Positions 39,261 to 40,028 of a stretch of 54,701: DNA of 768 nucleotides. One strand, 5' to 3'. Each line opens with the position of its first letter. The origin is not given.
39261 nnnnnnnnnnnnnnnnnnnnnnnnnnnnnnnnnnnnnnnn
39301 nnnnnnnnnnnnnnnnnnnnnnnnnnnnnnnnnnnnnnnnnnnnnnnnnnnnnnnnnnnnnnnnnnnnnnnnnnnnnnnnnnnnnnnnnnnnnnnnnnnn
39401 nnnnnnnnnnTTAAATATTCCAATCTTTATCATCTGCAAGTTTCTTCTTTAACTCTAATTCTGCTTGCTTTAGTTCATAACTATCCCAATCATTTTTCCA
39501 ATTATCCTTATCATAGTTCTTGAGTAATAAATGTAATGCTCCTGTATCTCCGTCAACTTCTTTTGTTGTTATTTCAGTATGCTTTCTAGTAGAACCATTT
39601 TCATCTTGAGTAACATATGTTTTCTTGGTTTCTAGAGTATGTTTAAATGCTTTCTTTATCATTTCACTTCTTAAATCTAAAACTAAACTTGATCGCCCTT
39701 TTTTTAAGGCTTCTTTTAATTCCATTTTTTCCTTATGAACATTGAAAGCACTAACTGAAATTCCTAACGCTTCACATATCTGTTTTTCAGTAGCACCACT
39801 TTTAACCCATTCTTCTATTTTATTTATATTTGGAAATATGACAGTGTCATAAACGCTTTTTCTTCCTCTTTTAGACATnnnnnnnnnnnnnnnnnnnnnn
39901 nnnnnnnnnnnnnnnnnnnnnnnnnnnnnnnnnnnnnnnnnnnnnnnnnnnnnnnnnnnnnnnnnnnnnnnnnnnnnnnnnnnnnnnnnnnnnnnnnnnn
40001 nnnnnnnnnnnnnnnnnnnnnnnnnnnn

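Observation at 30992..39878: Receptor-binding, tail-fibre, esterase and endolysin block inserted between the early region and the terminase, uncoupled from the holin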

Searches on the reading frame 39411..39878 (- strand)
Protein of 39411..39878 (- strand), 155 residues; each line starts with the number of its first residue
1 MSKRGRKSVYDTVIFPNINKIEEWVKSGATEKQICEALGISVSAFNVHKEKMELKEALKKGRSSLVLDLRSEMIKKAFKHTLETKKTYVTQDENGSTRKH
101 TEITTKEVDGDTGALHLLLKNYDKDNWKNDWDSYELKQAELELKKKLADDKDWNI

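Call 5: search_protein_families(library=pfam, proteins=[window:39411-39878:-], max_evalue=0.01)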
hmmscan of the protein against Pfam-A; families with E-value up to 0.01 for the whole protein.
window:39411-39878:- (155 aa): 0 families

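Call 6: search_protein_families(library=phrogs, proteins=[window:39411-39878:-], max_evalue=0.01)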
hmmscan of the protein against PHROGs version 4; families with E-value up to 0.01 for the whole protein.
window:39411-39878:- (155 aa): 3 families
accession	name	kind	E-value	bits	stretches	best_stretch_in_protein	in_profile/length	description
phrog_309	-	head and packaging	2.2e-22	81.4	1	2-129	130-252/319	terminase small subunit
phrog_28310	-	unknown function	2.5e-05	25.5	1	18-76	13-72/76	-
phrog_2538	-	head and packaging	0.00053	21.1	1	21-91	11-81/129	terminase small subunit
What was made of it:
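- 39411..39878 (-): A: HTH 'terminase-small-like' protein, 155 aa. Upstream boundary of cargo slot 1. phrog_309 'terminase small subunit' at 2.2e-22 (call 6), with no Pfam hit (call 5).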

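Call 61: search_solved_structures(query=A4, max_evalue=5)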
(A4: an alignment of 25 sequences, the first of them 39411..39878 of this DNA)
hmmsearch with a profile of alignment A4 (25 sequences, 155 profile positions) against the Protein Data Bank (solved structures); distinct sequences matched with E-value up to 5: 95 (the best 60 are shown).
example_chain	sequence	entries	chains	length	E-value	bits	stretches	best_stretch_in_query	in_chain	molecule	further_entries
8vd6_A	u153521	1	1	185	4.8e-09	39.6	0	19-47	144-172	CAP REPEAT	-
2lvs_A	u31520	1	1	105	7.1e-05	26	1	3-46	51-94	Putative uncharacterized protein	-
7r3g_B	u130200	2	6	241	0.00046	23.4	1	16-56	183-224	Regulatory protein RhlR | PROSS optimized variant of RhlR with 75 mutations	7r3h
1fse_A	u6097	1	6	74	0.0036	20.5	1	14-71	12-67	GERE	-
5gpa_A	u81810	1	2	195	0.0037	20.4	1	4-76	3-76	Transcriptional regulator (TetR/AcrR family)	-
1je8_A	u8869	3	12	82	0.004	20.3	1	12-52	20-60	Nitrate/Nitrite Response Regulator Protein NARL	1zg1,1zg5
8u3b_G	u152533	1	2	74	0.0041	20.3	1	13-52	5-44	Nitrate/nitrite response regulator protein NarL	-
1vi0_A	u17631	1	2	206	0.0063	19.7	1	1-79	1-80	transcriptional regulator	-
5gp9_A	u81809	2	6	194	0.0064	19.7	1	6-76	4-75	Transcriptional regulator (TetR/AcrR family)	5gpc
3whb_A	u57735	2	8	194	0.01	19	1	6-79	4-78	Fatty acid metabolism regulator protein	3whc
8q4d_A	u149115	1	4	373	0.011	18.9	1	21-64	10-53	Putative transposase for insertion sequence element IS5376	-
8b4h_A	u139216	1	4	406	0.012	18.8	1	21-64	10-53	Putative transposase for insertion sequence element IS5376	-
4y13_A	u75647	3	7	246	0.014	18.6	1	15-53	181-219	Transcriptional regulator of ftsQAZ gene cluster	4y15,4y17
4lfu_A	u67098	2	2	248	0.014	18.6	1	15-53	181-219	Regulatory protein SdiA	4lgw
1a04_A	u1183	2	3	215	0.021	18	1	12-52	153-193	NITRATE/NITRITE RESPONSE REGULATOR PROTEIN NARL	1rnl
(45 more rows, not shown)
